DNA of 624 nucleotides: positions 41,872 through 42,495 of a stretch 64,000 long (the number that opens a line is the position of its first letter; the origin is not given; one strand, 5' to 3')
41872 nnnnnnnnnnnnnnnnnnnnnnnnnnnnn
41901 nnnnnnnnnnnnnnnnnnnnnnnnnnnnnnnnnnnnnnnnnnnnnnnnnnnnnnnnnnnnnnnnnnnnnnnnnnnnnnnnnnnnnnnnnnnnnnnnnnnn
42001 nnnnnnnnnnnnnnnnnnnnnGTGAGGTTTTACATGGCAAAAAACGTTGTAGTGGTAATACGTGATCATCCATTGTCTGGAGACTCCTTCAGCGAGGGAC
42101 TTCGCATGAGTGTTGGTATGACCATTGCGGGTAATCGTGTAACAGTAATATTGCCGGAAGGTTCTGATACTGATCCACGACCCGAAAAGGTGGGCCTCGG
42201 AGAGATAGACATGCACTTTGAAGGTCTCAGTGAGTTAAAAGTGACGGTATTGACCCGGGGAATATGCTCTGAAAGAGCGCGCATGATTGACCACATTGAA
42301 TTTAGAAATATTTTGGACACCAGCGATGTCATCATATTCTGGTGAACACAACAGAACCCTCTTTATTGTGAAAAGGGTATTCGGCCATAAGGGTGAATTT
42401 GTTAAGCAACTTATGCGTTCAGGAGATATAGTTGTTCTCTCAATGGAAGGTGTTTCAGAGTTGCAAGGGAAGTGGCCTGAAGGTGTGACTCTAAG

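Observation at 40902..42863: Compact MoeB/ThiF - DsrE - DsrF - DsrH - TusA sulfur-trafficking operon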

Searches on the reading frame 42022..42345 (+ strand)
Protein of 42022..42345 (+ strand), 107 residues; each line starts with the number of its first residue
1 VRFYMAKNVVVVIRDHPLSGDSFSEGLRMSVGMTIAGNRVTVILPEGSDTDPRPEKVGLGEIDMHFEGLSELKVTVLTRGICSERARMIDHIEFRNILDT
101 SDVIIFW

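Call 3: search_protein_families(library=pfam, proteins=[window:42022-42345:+], max_evalue=0.01)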
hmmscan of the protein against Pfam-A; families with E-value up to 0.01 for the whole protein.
window:42022-42345:+ (107 aa): 0 families

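Call 4: search_protein_families(library=ncbifam, proteins=[window:42022-42345:+], max_evalue=0.01)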
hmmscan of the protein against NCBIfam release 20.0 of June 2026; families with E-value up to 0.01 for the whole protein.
window:42022-42345:+ (107 aa): 0 families

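Call 43: find_homologous_proteins(query=A1, max_evalue=0.001)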
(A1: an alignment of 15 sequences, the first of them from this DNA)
Query A1 (15 sequences) (103 aa, profile of the alignment): 571 proteins with E <= 0.001 among 2437 candidates; the best 120 are listed.
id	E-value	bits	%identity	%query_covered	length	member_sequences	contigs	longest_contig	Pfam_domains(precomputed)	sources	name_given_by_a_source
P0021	1.1e-42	162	34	98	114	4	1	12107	PF02635.21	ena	-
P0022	5.1e-42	160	34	98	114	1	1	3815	PF02635.21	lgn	-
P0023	8.3e-42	159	41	65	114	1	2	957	PF02635.21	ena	-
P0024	2.4e-41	158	37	98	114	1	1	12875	PF02635.21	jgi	jgi:sulfur relay (sulfurtransferase) DsrF/TusC family protein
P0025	2.5e-41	158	34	98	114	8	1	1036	PF02635.21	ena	-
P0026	4.3e-41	157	38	71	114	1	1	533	PF02635.21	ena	-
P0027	5.1e-41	157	33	98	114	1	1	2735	PF02635.21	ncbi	-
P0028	8.9e-41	156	36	98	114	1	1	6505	PF02635.21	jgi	jgi:sulfur relay protein TusC/DsrF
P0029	9.9e-41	156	39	69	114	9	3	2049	PF02635.21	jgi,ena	jgi:sulfur relay protein TusC/DsrF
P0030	1.0e-40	156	33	98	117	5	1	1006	PF02635.21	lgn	-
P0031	1.0e-40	156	36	98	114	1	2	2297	PF02635.21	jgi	jgi:sulfur relay protein TusC/DsrF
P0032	1.2e-40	156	39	70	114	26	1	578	PF02635.21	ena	-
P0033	2.9e-40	154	32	98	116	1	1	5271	PF02635.21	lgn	-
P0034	3.4e-40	154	36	98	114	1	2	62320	PF02635.21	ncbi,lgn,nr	ncbi:MAG: DsrE family protein [Chloroflexi bacterium]|nr:DsrE family protein [Chloroflexota bacteriu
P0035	3.7e-40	154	40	70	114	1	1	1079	PF02635.21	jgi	jgi:sulfur relay (sulfurtransferase) DsrF/TusC family protein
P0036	4.7e-40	154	35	98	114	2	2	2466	PF02635.21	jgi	jgi:sulfur relay protein TusC/DsrF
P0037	5.0e-40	154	40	70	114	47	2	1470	PF02635.21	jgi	jgi:sulfur relay (sulfurtransferase) DsrF/TusC family protein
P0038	5.6e-40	154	38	85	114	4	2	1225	PF02635.21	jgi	jgi:sulfur relay protein TusC/DsrF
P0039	6.0e-40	153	31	98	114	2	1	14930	PF02635.21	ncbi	ncbi:MAG: DsrE family protein [Candidatus Brocadiales bacterium]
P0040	6.1e-40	153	36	98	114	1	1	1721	PF02635.21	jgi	jgi:sulfur relay (sulfurtransferase) DsrF/TusC family protein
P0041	7.3e-40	153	35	98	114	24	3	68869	PF02635.21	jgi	jgi:sulfur relay protein TusC/DsrF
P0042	8.5e-40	153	38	82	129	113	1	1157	PF02635.21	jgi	jgi:sulfur relay (sulfurtransferase) DsrF/TusC family protein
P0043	1.0e-39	153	33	98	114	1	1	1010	PF02635.21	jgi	jgi:sulfur relay protein TusC/DsrF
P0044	1.5e-39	152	35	70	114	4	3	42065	PF02635.21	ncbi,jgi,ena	ncbi:MAG: DsrE family protein [Nitrospinota bacterium]|jgi:sulfur relay (sulfurtransferase) DsrF/Tus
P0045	1.9e-39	152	32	98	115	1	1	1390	PF02635.21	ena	-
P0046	2.2e-39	152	39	69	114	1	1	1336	PF02635.21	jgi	jgi:sulfur relay (sulfurtransferase) DsrF/TusC family protein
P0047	2.9e-39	151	39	70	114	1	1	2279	PF02635.21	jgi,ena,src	jgi:sulfur relay (sulfurtransferase) DsrF/TusC family protein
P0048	3.1e-39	151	32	98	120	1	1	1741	PF02635.21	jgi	jgi:sulfur relay (sulfurtransferase) DsrF/TusC family protein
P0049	3.4e-39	151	38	66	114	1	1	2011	PF02635.21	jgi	jgi:sulfur relay protein TusC/DsrF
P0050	4.2e-39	151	45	66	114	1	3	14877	PF02635.21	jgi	jgi:sulfur relay (sulfurtransferase) DsrF/TusC family protein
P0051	4.9e-39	151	42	66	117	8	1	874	PF02635.21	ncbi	-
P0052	5.7e-39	150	32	98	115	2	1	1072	PF02635.21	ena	-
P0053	6.4e-39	150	37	82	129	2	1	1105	PF02635.21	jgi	jgi:sulfur relay (sulfurtransferase) DsrF/TusC family protein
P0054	8.0e-39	150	32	98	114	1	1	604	PF02635.21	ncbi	-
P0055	8.3e-39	150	37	66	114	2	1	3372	PF02635.21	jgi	jgi:sulfur relay protein TusC/DsrF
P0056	1.2e-38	149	37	77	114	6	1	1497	PF02635.21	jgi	jgi:sulfur relay (sulfurtransferase) DsrF/TusC family protein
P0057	1.5e-38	149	31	98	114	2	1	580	PF02635.21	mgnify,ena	mgnify:CR=1 FL=1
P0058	1.5e-38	149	33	70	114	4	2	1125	PF02635.21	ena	-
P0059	1.5e-38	149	35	98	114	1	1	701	PF02635.21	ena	-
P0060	1.6e-38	149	29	98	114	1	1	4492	PF02635.21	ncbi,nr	ncbi:MAG: DsrE family protein [Nitrospinae bacterium]|nr:DsrE family protein [Nitrospinota bacterium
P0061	1.7e-38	149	29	98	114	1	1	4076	PF02635.21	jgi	jgi:sulfur relay (sulfurtransferase) DsrF/TusC family protein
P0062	1.8e-38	149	38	66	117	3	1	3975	PF02635.21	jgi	-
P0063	3.6e-38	148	34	82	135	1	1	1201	PF02635.21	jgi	jgi:sulfur relay (sulfurtransferase) DsrF/TusC family protein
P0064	3.8e-38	148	40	70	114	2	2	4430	PF02635.21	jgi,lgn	jgi:sulfur relay protein TusC/DsrF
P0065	4.4e-38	147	33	98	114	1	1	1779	PF02635.21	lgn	-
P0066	5.1e-38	147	44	61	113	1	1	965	PF02635.21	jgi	jgi:sulfur relay (sulfurtransferase) DsrF/TusC family protein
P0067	5.2e-38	147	39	64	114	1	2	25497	PF02635.21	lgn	-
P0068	5.4e-38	147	42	64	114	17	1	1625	PF02635.21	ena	-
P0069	1.0e-37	146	40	65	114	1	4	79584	PF02635.21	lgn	-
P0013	1.1e-37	146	31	98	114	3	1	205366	PF02635.21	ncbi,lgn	-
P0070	1.5e-37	146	38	82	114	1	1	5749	PF02635.21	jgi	jgi:sulfur relay (sulfurtransferase) DsrF/TusC family protein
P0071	1.6e-37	146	41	66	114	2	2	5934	PF02635.21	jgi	jgi:sulfur relay protein TusC/DsrF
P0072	1.7e-37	146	30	98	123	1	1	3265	PF02635.21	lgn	-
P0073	1.8e-37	145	33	98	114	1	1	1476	PF02635.21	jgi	jgi:sulfur relay (sulfurtransferase) DsrF/TusC family protein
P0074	2.0e-37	145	30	98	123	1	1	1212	PF02635.21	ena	-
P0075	4.1e-37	144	35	69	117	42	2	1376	PF02635.21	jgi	-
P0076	9.2e-37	143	31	69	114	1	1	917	PF02635.21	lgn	-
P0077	1.2e-36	143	31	98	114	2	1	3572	PF02635.21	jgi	-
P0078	1.7e-36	142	34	98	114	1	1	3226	PF02635.21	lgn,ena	-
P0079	2.2e-36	142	30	98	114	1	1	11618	PF02635.21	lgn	-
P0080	3.2e-36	141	38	69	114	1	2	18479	PF02635.21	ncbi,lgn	-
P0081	3.3e-36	141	38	83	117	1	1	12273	PF02635.21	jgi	jgi:sulfur relay (sulfurtransferase) DsrF/TusC family protein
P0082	3.6e-36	141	39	70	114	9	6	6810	PF02635.21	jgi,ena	jgi:sulfur relay (sulfurtransferase) DsrF/TusC family protein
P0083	5.4e-36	141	31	98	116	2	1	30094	PF02635.21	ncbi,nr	ncbi:MAG: DsrE family protein [Chloroflexi bacterium]|nr:DsrE family protein [Chloroflexota bacteriu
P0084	5.6e-36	141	31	98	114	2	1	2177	PF02635.21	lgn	-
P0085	5.7e-36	141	30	98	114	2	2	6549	PF02635.21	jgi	-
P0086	6.5e-36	140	34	96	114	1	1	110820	PF02635.21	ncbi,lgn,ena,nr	ncbi:MAG: DsrE family protein [Candidatus Methanoperedens sp.]|nr:DsrE family protein [Candidatus Me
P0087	7.3e-36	140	35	77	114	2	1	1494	PF02635.21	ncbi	-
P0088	7.5e-36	140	32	98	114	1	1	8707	PF02635.21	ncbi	-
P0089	8.1e-36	140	37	65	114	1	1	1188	PF02635.21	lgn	-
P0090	8.4e-36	140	35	97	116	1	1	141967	PF02635.21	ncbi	-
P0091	1.2e-35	140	33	98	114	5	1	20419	PF02635.21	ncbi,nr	ncbi:MAG: DsrE family protein [Nitrospinae bacterium]|nr:DsrE family protein [Nitrospinota bacterium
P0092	1.3e-35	139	30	98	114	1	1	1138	PF02635.21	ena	-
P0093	1.4e-35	139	39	70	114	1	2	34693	PF02635.21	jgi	jgi:sulfur relay protein TusC/DsrF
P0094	1.6e-35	139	30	98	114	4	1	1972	PF02635.21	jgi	jgi:sulfur relay (sulfurtransferase) DsrF/TusC family protein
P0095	1.9e-35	139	33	64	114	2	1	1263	PF02635.21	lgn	-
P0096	1.9e-35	139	36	69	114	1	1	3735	PF02635.21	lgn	-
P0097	2.0e-35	139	34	100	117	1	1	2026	PF02635.21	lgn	-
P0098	2.4e-35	139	30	97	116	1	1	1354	PF02635.21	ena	-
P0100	2.7e-35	138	31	96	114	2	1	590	PF02635.21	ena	-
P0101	2.8e-35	138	31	98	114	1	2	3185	PF02635.21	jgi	jgi:sulfur relay (sulfurtransferase) DsrF/TusC family protein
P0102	3.1e-35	138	41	69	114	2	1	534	PF02635.21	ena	-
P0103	3.1e-35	138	30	96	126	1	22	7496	PF02635.21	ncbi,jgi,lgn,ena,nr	ncbi:MAG TPA: hypothetical protein EYP22_00210 [Methanosarcinales archaeon]|nr:hypothetical protein 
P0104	3.1e-35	138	32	85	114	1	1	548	PF02635.21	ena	-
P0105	3.4e-35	138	31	96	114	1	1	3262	PF02635.21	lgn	-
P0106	3.6e-35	138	31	96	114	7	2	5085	PF02635.21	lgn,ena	-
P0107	4.0e-35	138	31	96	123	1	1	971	PF02635.21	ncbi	-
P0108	4.0e-35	138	38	64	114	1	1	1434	PF02635.21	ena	-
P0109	4.2e-35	138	32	96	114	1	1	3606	PF02635.21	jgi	jgi:sulfur relay (sulfurtransferase) DsrF/TusC family protein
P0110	4.3e-35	138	31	96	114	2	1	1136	PF02635.21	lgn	-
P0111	4.7e-35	138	39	69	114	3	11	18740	PF02635.21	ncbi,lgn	ncbi:MAG: DsrE family protein [Candidatus Methanoperedens sp.]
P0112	5.5e-35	137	36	96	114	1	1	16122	PF02635.21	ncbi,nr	ncbi:MAG: DsrE family protein [Candidatus Methanoperedens sp.]|nr:DsrE family protein [Candidatus Me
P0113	6.1e-35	137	35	98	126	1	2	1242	PF02635.21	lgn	-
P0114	6.7e-35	137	33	64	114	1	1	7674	PF02635.21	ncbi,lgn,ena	-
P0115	7.1e-35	137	39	66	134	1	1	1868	PF02635.21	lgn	-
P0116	7.1e-35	137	32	96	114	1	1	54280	PF02635.21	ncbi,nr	ncbi:MAG: DsrE family protein [Candidatus Methanoperedens sp.]|nr:DsrE family protein [Candidatus Me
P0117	7.1e-35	137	33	70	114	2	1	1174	PF02635.21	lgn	-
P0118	7.2e-35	137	41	69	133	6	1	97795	PF02635.21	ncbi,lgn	-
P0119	7.2e-35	137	34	96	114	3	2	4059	PF02635.21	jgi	jgi:sulfur relay (sulfurtransferase) DsrF/TusC family protein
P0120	8.3e-35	137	30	98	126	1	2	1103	PF02635.21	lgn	-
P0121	8.6e-35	137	32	98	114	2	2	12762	PF02635.21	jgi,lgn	jgi:sulfur relay (sulfurtransferase) DsrF/TusC family protein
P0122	8.7e-35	137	38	69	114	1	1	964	PF02635.21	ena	-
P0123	8.9e-35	137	32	98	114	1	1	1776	PF02635.21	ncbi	-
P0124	9.9e-35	137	31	96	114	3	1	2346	PF02635.21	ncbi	ncbi:MAG: DsrE family protein [Methanosarcinales archaeon]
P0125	1.1e-34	137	39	80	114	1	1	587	PF02635.21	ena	-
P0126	1.1e-34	136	27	95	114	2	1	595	PF02635.21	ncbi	-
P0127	1.1e-34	136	32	96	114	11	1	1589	PF02635.21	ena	-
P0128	1.1e-34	136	33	96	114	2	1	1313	PF02635.21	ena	-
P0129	1.3e-34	136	29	98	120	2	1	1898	PF02635.21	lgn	-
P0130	1.4e-34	136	32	96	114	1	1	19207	PF02635.21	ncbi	-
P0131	1.4e-34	136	29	98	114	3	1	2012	PF02635.21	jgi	jgi:sulfur relay (sulfurtransferase) DsrF/TusC family protein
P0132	1.5e-34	136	33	64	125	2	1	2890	PF02635.21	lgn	-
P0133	1.6e-34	136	36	65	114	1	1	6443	PF02635.21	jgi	jgi:sulfur relay (sulfurtransferase) DsrF/TusC family protein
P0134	1.7e-34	136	33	96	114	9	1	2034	PF02635.21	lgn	-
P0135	1.7e-34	136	32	96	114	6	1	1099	PF02635.21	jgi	-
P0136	1.7e-34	136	33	64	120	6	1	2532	PF02635.21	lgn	-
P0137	1.7e-34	136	36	69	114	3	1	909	PF02635.21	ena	-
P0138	1.8e-34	136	34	97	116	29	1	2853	PF02635.21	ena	-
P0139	1.8e-34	136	29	98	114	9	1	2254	PF02635.21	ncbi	-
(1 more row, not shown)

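Call 45: find_encoding_contigs(protein=P0086, flank=8000, max_places=2)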
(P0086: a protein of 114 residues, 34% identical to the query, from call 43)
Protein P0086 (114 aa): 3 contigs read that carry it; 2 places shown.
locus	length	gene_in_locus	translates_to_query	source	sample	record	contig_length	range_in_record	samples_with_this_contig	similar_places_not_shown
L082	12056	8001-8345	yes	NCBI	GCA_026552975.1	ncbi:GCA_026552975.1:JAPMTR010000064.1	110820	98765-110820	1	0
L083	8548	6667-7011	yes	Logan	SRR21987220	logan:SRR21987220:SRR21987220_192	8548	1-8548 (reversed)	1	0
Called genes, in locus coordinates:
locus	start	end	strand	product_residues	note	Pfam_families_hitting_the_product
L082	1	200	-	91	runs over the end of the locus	PF13656:RNA_pol_L_2, PF01193:RNA_pol_L (weak)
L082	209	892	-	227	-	PF14382:ECR1_N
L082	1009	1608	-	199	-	PF05175:MTS, PF06325:PrmA, PF13649:Methyltransf_25, PF13847:Methyltransf_31 (weak), PF08241:Methyltransf_11 (weak)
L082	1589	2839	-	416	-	PF01964:ThiC_Rad_SAM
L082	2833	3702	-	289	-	PF02219:MTHFR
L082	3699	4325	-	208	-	PF12225:DUF5981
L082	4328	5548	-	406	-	PF00809:Pterin_bind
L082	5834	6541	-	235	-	PF00902:TatC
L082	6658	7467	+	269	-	PF00899:ThiF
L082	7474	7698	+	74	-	PF01206:TusA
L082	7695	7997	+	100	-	PF02635:DsrE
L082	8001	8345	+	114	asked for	PF02635:DsrE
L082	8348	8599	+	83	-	-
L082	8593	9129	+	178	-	-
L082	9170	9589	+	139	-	PF01467:CTP_transf_like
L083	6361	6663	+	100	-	PF02635:DsrE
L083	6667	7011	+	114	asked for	PF02635:DsrE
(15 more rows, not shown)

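Call 46: find_encoding_contigs(protein=P0090, flank=8000, max_places=2)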
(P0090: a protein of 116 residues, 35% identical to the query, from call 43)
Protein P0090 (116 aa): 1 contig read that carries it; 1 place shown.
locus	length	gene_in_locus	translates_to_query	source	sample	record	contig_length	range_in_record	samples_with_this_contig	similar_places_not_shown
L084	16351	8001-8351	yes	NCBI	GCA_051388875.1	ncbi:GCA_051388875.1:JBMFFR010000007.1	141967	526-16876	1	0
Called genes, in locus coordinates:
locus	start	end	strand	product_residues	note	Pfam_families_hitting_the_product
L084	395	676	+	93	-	-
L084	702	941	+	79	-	PF02325:CCB3_YggT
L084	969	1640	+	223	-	PF01791:DeoC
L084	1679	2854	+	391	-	PF01676:Metalloenzyme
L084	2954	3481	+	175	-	PF01797:Y1_Tnp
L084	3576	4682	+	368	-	PF05222:AlaDh_PNT_N, PF02826:2-Hacid_dh_C (faint), PF07992:Pyr_redox_2 (weak), PF01262:AlaDh_PNT_C, PF00070:Pyr_redox (weak)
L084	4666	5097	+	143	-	PF13302:Acetyltransf_3, PF00583:Acetyltransf_1 (weak)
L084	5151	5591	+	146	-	PF13302:Acetyltransf_3 (weak), PF00583:Acetyltransf_1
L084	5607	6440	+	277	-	PF21948:LplA-B_cat, PF03099:BPL_LplA_LipB (weak)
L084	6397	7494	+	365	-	PF04055:Radical_SAM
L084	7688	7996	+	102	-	PF02635:DsrE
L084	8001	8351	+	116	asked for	PF02635:DsrE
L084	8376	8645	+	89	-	PF04077:DsrH (weak)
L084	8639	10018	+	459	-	PF00675:Peptidase_M16, PF05193:Peptidase_M16_C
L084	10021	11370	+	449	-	PF00675:Peptidase_M16, PF05193:Peptidase_M16_C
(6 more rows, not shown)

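Call 50: search_solved_structures(query=A1, max_evalue=1, show_alignments=2)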
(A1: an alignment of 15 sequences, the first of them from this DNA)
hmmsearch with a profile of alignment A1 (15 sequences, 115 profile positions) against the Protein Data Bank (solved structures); distinct sequences matched with E-value up to 1: 12.
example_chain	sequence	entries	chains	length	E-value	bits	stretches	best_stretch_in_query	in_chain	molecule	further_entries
2hy5_B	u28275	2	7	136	2.7e-09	40.1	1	8-103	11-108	Intracellular sulfur oxidation protein dsrF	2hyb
1jx7_A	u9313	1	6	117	0.018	18.1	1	2-113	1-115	HYPOTHETICAL PROTEIN YCHN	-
2d1p_B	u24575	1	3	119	0.071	16.1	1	2-115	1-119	Hypothetical UPF0116 protein yheM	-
2ob1_A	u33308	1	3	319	0.12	15.4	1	17-81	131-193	Leucine carboxyl methyltransferase 1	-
2ob2_A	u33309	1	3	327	0.13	15.3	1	17-81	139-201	Leucine carboxyl methyltransferase 1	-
1rjd_A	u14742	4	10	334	0.13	15.3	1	17-81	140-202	carboxy methyl transferase for protein phosphatase 2A catalytic subunit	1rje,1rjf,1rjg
6spb_Z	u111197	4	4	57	0.47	13.5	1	67-110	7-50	50S ribosomal protein L30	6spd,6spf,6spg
7unr_2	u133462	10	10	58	0.48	13.5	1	66-110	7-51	50S ribosomal protein L30 | Large ribosomal subunit protein uL30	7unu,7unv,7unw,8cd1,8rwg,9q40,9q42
4wls_A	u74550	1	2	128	0.73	12.9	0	27-78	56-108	HTH-type transcriptional regulator CueR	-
1q05_A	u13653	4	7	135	0.83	12.7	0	27-78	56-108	Transcriptional regulator cueR | HTH-type transcriptional regulator CueR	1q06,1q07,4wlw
6ldi_G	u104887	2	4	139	0.88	12.6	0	27-78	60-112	HTH-type transcriptional regulator CueR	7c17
6xh7_G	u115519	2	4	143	0.95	12.5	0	27-78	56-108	HTH-type transcriptional regulator CueR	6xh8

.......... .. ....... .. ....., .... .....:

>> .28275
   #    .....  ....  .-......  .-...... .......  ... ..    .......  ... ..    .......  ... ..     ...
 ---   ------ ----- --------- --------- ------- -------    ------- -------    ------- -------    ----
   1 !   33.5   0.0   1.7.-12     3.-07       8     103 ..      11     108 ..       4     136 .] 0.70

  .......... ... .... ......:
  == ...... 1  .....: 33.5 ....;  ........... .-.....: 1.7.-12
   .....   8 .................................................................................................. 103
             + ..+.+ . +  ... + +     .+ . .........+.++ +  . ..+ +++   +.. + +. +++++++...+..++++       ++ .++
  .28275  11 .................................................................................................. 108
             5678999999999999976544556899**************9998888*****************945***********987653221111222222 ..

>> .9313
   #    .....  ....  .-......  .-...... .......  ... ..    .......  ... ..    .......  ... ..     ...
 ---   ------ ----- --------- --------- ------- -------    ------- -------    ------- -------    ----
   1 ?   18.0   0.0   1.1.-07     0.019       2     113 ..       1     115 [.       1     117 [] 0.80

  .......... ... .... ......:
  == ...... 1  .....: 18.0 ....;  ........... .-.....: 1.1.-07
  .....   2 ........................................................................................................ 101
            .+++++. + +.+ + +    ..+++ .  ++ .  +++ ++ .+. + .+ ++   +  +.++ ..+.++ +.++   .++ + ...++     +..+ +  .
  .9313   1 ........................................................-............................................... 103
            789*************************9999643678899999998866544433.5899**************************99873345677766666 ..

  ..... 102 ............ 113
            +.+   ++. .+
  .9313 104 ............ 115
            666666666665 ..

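Call 53: find_encoding_contigs(protein=P0118, flank=8000, max_places=1)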
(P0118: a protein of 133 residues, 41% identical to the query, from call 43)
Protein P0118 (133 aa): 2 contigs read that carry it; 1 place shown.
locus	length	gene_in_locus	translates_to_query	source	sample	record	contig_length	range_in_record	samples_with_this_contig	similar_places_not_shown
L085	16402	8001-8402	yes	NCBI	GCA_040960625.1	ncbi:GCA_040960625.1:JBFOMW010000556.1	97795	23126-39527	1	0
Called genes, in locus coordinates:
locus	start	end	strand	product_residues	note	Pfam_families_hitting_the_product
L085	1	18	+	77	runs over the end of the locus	-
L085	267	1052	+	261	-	PF01381:HTH_3, PF13560:HTH_31 (faint)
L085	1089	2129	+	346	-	PF08541:ACP_syn_III_C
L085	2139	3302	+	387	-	PF00108:Thiolase_N, PF02803:Thiolase_C, PF22691:Thiolase_C_1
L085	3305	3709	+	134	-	PF12172:zf-ChsH2, PF01796:OB_ChsH2_C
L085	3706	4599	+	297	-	PF00005:ABC_tran, PF13304:AAA_21 (faint)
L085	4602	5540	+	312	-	PF12679:ABC2_membrane_2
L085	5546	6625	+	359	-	PF02163:Peptidase_M50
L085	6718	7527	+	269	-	PF00899:ThiF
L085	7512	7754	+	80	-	PF01206:TusA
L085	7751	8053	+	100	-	PF02635:DsrE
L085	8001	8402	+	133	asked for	PF02635:DsrE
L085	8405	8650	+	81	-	-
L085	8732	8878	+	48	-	-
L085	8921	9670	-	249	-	PF09754:PAC2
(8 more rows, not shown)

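Call 54: find_encoding_contigs(protein=P0069, flank=8000, max_places=1)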
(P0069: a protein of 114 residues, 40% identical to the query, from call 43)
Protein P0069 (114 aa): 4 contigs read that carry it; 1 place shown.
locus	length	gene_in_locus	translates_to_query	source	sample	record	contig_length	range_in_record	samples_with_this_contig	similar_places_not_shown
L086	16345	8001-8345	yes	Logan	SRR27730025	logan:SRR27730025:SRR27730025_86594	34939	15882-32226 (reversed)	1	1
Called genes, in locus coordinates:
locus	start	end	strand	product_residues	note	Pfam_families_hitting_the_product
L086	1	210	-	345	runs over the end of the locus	PF27675:YCF81_N, PF01850:PIN, PF08745:PIN_5 (faint), PF01938:TRAM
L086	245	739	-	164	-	PF02559:CarD_TRCF_RID, PF21095:CarD_C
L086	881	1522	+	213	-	PF22175:Ogg-HhH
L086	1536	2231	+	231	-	-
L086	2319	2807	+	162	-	PF02082:Rrf2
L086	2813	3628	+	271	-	PF00899:ThiF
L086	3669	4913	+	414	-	PF05810:NinF (weak), PF00291:PALP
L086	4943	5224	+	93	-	PF02597:ThiS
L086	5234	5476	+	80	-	PF09383:NIL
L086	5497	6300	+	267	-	PF00899:ThiF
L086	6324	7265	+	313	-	PF00291:PALP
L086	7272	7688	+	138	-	PF01398:JAB, PF14464:Prok-JAB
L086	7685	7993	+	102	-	PF02635:DsrE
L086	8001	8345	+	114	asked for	PF02635:DsrE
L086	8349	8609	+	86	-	PF04077:DsrH (weak)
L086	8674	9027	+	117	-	PF02635:DsrE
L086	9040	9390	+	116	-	PF02635:DsrE, PF04077:DsrH (weak)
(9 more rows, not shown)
